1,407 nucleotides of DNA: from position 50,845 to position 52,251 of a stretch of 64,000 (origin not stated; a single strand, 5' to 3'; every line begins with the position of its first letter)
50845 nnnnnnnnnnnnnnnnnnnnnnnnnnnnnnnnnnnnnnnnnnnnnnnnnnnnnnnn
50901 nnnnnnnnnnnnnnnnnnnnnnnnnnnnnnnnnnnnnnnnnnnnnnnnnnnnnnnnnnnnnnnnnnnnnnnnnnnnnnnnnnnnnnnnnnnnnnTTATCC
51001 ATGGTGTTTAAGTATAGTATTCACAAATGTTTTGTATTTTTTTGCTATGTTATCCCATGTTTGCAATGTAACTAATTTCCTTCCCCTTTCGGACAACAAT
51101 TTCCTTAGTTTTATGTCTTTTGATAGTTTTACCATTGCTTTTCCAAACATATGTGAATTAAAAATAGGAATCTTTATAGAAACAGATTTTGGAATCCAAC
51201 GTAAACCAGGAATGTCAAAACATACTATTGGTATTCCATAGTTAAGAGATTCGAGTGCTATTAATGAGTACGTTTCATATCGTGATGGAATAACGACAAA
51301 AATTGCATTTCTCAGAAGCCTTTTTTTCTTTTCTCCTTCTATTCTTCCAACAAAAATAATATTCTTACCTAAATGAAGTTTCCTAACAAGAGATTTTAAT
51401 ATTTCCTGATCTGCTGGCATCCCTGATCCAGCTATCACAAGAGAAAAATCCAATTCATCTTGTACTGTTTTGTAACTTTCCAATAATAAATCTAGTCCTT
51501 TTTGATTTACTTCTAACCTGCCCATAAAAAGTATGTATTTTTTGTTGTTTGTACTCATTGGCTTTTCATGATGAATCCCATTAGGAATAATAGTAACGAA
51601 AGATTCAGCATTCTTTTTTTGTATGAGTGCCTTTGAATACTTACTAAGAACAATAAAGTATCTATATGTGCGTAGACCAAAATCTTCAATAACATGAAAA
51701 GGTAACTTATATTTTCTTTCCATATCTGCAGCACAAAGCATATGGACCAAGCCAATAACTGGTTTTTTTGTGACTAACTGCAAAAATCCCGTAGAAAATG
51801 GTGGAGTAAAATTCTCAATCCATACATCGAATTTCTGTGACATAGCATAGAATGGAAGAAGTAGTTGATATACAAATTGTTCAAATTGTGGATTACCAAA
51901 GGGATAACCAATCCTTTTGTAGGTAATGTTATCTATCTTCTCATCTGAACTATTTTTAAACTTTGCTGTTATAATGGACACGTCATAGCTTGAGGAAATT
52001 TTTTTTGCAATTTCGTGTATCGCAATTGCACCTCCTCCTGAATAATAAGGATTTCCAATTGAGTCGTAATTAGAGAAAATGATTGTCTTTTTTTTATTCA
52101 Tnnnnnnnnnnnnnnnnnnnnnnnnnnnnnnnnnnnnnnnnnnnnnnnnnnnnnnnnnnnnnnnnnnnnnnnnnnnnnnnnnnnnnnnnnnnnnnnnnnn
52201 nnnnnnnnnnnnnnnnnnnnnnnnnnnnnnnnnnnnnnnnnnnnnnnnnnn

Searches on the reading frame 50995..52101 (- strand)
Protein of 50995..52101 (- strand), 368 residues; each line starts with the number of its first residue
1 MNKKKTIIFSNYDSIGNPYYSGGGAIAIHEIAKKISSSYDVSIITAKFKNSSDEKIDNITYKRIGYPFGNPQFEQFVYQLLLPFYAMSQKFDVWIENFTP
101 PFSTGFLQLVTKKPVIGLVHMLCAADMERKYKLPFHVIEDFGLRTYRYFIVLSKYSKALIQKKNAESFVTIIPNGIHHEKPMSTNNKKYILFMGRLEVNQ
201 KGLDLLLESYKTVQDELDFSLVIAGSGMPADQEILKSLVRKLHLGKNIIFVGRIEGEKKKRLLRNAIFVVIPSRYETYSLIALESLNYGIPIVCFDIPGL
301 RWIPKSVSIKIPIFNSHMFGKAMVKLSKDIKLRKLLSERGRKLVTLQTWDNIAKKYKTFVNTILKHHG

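Call 3: search_protein_families(library=pfam, proteins=[window:50995-52101:-], max_evalue=1)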
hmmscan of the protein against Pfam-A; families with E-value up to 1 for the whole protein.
window:50995-52101:- (368 aa): 5 families
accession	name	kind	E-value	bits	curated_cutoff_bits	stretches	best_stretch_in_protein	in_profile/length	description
PF00534.26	Glycos_transf_1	-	1.5e-25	90.1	26.4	1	178-342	6-171/172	Glycosyl transferases group 1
PF13692.12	Glyco_trans_1_4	-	2.7e-23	83.3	27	1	188-329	2-142/142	Glycosyl transferases group 1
PF20706.3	GT4-conflict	-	1.1e-09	38.3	26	1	179-298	190-314/385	Family 4 Glycosyltransferase in conflict systems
PF13439.12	Glyco_transf_4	-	1.2e-09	38.9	28.5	1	22-179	2-169/170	Glycosyltransferase Family 4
PF13579.12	Glyco_trans_4_4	-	0.24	12.2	29.7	1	22-175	1-158/158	Glycosyl transferase 4-like domain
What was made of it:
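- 50995..52101 (-): GT4 glycosyltransferase gene. PF00534 E = 1.5e-25 (call 3).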

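Call 4: search_protein_families(library=ncbifam, proteins=[window:50995-52101:-], max_evalue=1)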
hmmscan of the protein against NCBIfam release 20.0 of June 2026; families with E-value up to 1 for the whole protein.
window:50995-52101:- (368 aa): 39 families (the best 25 are shown)
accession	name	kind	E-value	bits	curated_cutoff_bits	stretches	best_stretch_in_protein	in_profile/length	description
NF046085.1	XrtY_assoc_Gly1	equivalog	3.3e-18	65.7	400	1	140-364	155-385/387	XrtY-associated glycosyltransferase XYAG1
NF041010.1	glycosy_Agl16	equivalog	8.4e-18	64.3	575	1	84-361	79-349/352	glycosylation protein Agl16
NF038295.1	EPS_HpsP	equivalog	5.7e-17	61.8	550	1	181-356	201-380/388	hormogonium polysaccharide biosynthesis glycosyltransferase HpsP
TIGR04157.1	glyco_rSAM_CFB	subfamily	1e-15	57.6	400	1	184-325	224-362/406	TIGR04157 family glycosyltransferase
NF041876.1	EPS_EpsE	equivalog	1.1e-12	47.9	400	1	179-345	206-377/389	exopolysaccharide biosynthesis GT4 family glycosyltransferase EpsE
TIGR04047.1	MSMEG_0565_glyc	hypoth_equivalog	1.2e-12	47.6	259.85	1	183-356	189-367/373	MSMEG_0565 family glycosyltransferase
TIGR02095.1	glgA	subfamily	8.4e-12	44.5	328.45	1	185-300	291-403/477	glycogen/starch synthase, ADP-glucose type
TIGR03999.1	thiol_BshA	equivalog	8.5e-11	41.4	273.7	1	203-363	214-373/375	N-acetyl-alpha-D-glucosaminyl L-malate synthase BshA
TIGR02149.1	glgA_Coryne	subfamily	1.3e-10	40.9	302.4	1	185-356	202-383/391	glycogen synthase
NF007396.0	PRK09922.1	equivalog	5.2e-10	38.7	385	1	168-298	159-293/361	lipopolysaccharide 1,6-galactosyltransferase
TIGR03449.1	mycothiol_MshA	equivalog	6.6e-10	38.5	462.5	1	186-358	219-398/406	D-inositol-3-phosphate glycosyltransferase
NF047684.1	TeichurnBiosyTuaC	equivalog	8.2e-10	38.1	550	1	184-300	216-324/391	teichuronic acid biosynthesis protein TuaC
NF012028.0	PRK15484.1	subfamily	2.4e-09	36.8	618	1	149-357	143-372/380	lipopolysaccharide N-acetylglucosaminyltransferase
NF050063.1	ProtGlycPglJ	equivalog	6.4e-09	35.5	500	1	180-296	188-296/363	N-acetylgalactosamine-N,N'-diacetylbacillosaminyl-diphospho-undecaprenol 4-alpha-N-acetylgalactosaminyltransferase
NF047881.1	glyco_SdgB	exception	1.9e-08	33.4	800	1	114-297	240-427/496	serine-aspartate repeat adhesin O-glycosyltransferase SdgB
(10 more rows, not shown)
